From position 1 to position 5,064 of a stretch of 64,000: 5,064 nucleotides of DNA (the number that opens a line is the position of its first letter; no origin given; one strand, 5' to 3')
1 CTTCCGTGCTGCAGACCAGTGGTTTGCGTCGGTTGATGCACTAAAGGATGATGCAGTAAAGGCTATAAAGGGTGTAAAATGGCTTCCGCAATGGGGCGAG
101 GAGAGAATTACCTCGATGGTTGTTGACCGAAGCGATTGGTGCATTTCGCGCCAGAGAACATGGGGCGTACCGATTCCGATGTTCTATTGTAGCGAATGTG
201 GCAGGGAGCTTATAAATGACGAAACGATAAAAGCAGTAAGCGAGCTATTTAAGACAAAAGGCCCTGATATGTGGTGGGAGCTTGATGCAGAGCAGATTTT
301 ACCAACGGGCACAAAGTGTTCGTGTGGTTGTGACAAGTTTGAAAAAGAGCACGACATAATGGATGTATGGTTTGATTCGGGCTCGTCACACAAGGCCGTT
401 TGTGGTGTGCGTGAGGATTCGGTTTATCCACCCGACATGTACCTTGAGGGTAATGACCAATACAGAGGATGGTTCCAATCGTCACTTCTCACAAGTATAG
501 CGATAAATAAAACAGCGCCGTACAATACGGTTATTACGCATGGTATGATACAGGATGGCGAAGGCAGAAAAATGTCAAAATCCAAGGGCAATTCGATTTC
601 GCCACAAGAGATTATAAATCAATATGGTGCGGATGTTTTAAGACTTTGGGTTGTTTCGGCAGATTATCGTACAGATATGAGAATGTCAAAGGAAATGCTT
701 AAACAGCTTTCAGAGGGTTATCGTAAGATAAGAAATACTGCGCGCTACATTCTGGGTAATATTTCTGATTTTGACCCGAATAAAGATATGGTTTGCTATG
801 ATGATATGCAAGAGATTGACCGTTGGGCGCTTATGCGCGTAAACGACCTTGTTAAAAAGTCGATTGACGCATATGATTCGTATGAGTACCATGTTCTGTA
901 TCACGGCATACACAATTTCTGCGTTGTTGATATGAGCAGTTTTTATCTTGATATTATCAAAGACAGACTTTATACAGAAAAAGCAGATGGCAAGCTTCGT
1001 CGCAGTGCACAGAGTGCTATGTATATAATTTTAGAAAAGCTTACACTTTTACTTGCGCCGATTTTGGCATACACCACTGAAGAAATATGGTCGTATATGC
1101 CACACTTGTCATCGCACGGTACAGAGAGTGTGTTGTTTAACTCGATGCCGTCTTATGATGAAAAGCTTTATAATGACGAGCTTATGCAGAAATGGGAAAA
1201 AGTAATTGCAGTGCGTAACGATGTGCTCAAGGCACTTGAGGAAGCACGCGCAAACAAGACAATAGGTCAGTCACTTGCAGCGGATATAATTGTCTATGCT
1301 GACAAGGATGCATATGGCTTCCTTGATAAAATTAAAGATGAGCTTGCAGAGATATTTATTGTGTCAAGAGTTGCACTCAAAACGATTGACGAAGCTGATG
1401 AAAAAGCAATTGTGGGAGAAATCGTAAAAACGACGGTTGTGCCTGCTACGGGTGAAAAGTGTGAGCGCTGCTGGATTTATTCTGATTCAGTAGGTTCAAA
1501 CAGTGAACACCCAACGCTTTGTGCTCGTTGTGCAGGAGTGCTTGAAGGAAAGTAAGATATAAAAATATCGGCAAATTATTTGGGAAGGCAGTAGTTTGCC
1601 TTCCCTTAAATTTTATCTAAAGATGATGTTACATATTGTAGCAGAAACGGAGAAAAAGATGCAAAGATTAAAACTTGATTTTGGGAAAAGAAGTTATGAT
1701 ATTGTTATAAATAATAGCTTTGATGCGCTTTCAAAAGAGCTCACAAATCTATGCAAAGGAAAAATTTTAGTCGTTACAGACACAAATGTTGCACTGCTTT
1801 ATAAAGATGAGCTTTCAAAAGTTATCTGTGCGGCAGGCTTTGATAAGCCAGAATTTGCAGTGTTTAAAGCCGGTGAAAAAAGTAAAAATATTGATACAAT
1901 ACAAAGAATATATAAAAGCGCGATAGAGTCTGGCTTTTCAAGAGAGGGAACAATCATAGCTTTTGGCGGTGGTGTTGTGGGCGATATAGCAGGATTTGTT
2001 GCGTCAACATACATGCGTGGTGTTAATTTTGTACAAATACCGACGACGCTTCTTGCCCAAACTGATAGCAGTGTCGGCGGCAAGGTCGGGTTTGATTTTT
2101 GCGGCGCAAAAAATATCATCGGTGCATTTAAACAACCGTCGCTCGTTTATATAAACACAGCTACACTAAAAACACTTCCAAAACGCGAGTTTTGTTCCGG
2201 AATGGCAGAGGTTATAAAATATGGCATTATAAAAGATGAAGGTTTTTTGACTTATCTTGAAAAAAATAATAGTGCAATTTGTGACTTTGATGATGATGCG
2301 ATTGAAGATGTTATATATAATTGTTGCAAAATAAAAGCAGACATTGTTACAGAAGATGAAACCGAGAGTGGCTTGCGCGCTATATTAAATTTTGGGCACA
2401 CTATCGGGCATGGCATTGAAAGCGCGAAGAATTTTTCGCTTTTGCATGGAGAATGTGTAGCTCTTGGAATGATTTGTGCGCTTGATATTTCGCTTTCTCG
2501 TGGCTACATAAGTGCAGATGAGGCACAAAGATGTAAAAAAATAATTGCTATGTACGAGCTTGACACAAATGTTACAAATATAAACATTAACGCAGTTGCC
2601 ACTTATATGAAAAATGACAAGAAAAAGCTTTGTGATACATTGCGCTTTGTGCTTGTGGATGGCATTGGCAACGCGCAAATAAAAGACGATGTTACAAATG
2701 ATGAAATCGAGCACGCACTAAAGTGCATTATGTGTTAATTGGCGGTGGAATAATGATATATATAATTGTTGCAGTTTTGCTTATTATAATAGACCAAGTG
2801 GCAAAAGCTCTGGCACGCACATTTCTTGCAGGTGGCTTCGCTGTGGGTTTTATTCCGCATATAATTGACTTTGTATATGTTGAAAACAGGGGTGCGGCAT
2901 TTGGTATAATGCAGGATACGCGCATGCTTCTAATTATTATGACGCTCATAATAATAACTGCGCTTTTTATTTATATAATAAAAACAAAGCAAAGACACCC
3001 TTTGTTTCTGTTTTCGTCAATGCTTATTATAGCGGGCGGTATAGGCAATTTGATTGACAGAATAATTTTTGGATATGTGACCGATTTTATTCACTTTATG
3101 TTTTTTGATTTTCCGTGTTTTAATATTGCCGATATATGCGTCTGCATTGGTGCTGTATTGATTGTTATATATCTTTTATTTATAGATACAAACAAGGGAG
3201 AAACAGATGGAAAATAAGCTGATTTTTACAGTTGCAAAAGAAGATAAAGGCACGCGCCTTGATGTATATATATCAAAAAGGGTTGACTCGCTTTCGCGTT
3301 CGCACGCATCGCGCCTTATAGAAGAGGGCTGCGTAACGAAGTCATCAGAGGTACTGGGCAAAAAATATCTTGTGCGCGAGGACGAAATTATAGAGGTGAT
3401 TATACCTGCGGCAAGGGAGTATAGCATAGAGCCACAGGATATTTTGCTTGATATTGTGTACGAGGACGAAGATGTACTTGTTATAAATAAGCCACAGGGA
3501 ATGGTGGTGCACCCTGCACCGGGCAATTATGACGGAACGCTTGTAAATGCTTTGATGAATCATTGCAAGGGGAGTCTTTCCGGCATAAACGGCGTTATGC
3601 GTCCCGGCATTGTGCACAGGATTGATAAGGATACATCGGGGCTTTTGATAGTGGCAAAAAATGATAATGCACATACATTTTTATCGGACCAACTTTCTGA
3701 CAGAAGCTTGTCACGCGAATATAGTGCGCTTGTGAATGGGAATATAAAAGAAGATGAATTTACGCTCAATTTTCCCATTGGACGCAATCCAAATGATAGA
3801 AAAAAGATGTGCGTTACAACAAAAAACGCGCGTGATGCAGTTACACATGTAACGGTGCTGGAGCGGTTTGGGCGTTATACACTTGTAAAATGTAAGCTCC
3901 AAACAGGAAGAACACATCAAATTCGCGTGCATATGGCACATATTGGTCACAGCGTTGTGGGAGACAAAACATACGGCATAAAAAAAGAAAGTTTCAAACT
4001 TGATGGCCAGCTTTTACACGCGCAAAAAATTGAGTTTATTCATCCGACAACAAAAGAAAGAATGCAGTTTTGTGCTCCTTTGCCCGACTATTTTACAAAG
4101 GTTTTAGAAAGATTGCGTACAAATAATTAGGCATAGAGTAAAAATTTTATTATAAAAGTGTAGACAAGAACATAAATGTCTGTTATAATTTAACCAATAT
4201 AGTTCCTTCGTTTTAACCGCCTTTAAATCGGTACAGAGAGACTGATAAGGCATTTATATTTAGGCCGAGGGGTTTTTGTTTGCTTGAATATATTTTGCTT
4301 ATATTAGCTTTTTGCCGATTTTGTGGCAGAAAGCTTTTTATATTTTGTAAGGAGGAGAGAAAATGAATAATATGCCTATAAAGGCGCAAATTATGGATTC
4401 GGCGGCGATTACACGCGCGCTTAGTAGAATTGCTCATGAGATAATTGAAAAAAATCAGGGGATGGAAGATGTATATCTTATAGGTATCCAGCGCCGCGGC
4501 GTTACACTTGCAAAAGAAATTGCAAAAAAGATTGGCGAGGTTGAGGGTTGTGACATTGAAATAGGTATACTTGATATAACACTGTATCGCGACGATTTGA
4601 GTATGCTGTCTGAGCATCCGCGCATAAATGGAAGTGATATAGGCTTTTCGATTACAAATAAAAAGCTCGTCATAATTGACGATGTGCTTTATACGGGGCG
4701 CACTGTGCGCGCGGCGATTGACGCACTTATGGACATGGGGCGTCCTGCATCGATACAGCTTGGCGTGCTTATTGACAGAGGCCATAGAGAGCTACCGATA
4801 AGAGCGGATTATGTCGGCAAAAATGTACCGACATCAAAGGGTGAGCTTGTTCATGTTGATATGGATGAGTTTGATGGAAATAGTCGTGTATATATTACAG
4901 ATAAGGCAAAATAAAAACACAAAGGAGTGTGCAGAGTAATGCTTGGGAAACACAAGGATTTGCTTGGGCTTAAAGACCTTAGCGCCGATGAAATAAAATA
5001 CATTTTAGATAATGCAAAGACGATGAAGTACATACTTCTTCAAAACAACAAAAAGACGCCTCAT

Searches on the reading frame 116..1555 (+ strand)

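Call 43: search_protein_families(library=pfam, proteins=[window:116-1555:+], max_evalue=0.00001)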
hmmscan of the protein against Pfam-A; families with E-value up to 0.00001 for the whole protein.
window:116-1555:+ (479 aa): 6 families
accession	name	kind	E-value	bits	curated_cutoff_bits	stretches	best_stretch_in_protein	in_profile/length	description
PF00133.28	tRNA-synt_1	-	4.8e-63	213.8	22.7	1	1-191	224-414/414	tRNA synthetases class I (I, L, M and V)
PF08264.19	Anticodon_1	-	2.8e-33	115.3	25.1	1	235-392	1-147/148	Anticodon-binding domain of tRNA ligase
PF06827.20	zf-FPG_IleRS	-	2.6e-09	37.2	21.3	1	446-473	1-28/30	Zinc finger found in FPG and IleRS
PF09334.17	tRNA-synt_1g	-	1.7e-08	34.1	20.1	1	133-193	309-369/391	tRNA synthetases class I (M)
PF01921.24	tRNA-synt_1f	-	7.4e-08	32.1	27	1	128-209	260-339/360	tRNA synthetases class I (K)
PF01406.26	tRNA-synt_1e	-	3e-07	30.5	27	1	129-197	231-298/301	tRNA synthetases class I (C) catalytic domain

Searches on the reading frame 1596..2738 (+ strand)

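Call 43: search_protein_families(library=pfam, proteins=[window:1596-2738:+], max_evalue=0.00001)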
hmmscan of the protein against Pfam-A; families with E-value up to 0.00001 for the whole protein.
window:1596-2738:+ (380 aa): 4 families
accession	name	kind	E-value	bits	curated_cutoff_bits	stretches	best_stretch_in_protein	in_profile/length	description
PF24621.2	DHQS_C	-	1.4e-47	161.7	27.6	1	202-344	1-144/144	3-dehydroquinate synthase C-terminal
PF01761.26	DHQ_synthase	-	1.2e-45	154.3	24.2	1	89-200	3-114/115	3-dehydroquinate synthase N-terminal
PF00465.25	Fe-ADH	-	6.1e-07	29.6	31.3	1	39-151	8-130/168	Iron-containing alcohol dehydrogenase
PF13685.12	Fe-ADH_2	-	2.2e-06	28.2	28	1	41-152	6-108/149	Iron-containing alcohol dehydrogenase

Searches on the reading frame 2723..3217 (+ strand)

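Call 43: search_protein_families(library=pfam, proteins=[window:2723-3217:+], max_evalue=0.00001)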
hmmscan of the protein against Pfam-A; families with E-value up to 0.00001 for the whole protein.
window:2723-3217:+ (164 aa): 1 family
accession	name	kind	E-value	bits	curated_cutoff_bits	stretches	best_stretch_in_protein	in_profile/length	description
PF01252.23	Peptidase_A8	-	3.8e-38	131.3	25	1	16-153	1-142/142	Signal peptidase (SPase) II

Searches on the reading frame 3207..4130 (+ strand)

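Call 43: search_protein_families(library=pfam, proteins=[window:3207-4130:+], max_evalue=0.00001)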
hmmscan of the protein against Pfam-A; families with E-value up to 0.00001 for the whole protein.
window:3207-4130:+ (307 aa): 1 family
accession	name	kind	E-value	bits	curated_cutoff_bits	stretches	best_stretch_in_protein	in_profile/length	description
PF00849.27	PseudoU_synth_2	-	4e-36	125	26.8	1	89-245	1-152/152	RNA pseudouridylate synthase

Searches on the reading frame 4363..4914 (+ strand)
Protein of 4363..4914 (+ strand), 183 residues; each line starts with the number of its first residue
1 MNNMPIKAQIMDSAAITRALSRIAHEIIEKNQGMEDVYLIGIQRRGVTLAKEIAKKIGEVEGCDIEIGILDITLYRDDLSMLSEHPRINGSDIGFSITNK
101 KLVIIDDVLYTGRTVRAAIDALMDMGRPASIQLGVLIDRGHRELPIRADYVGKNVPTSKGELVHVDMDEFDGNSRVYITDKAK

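Call 43: search_protein_families(library=pfam, proteins=[window:4363-4914:+], max_evalue=0.00001)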
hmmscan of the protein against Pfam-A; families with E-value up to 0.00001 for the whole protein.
window:4363-4914:+ (183 aa): 1 family
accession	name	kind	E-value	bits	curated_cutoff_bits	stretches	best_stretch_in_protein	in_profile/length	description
PF00156.33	Pribosyltran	-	1e-23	83.9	26.3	1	9-167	4-155/158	Phosphoribosyl transferase domain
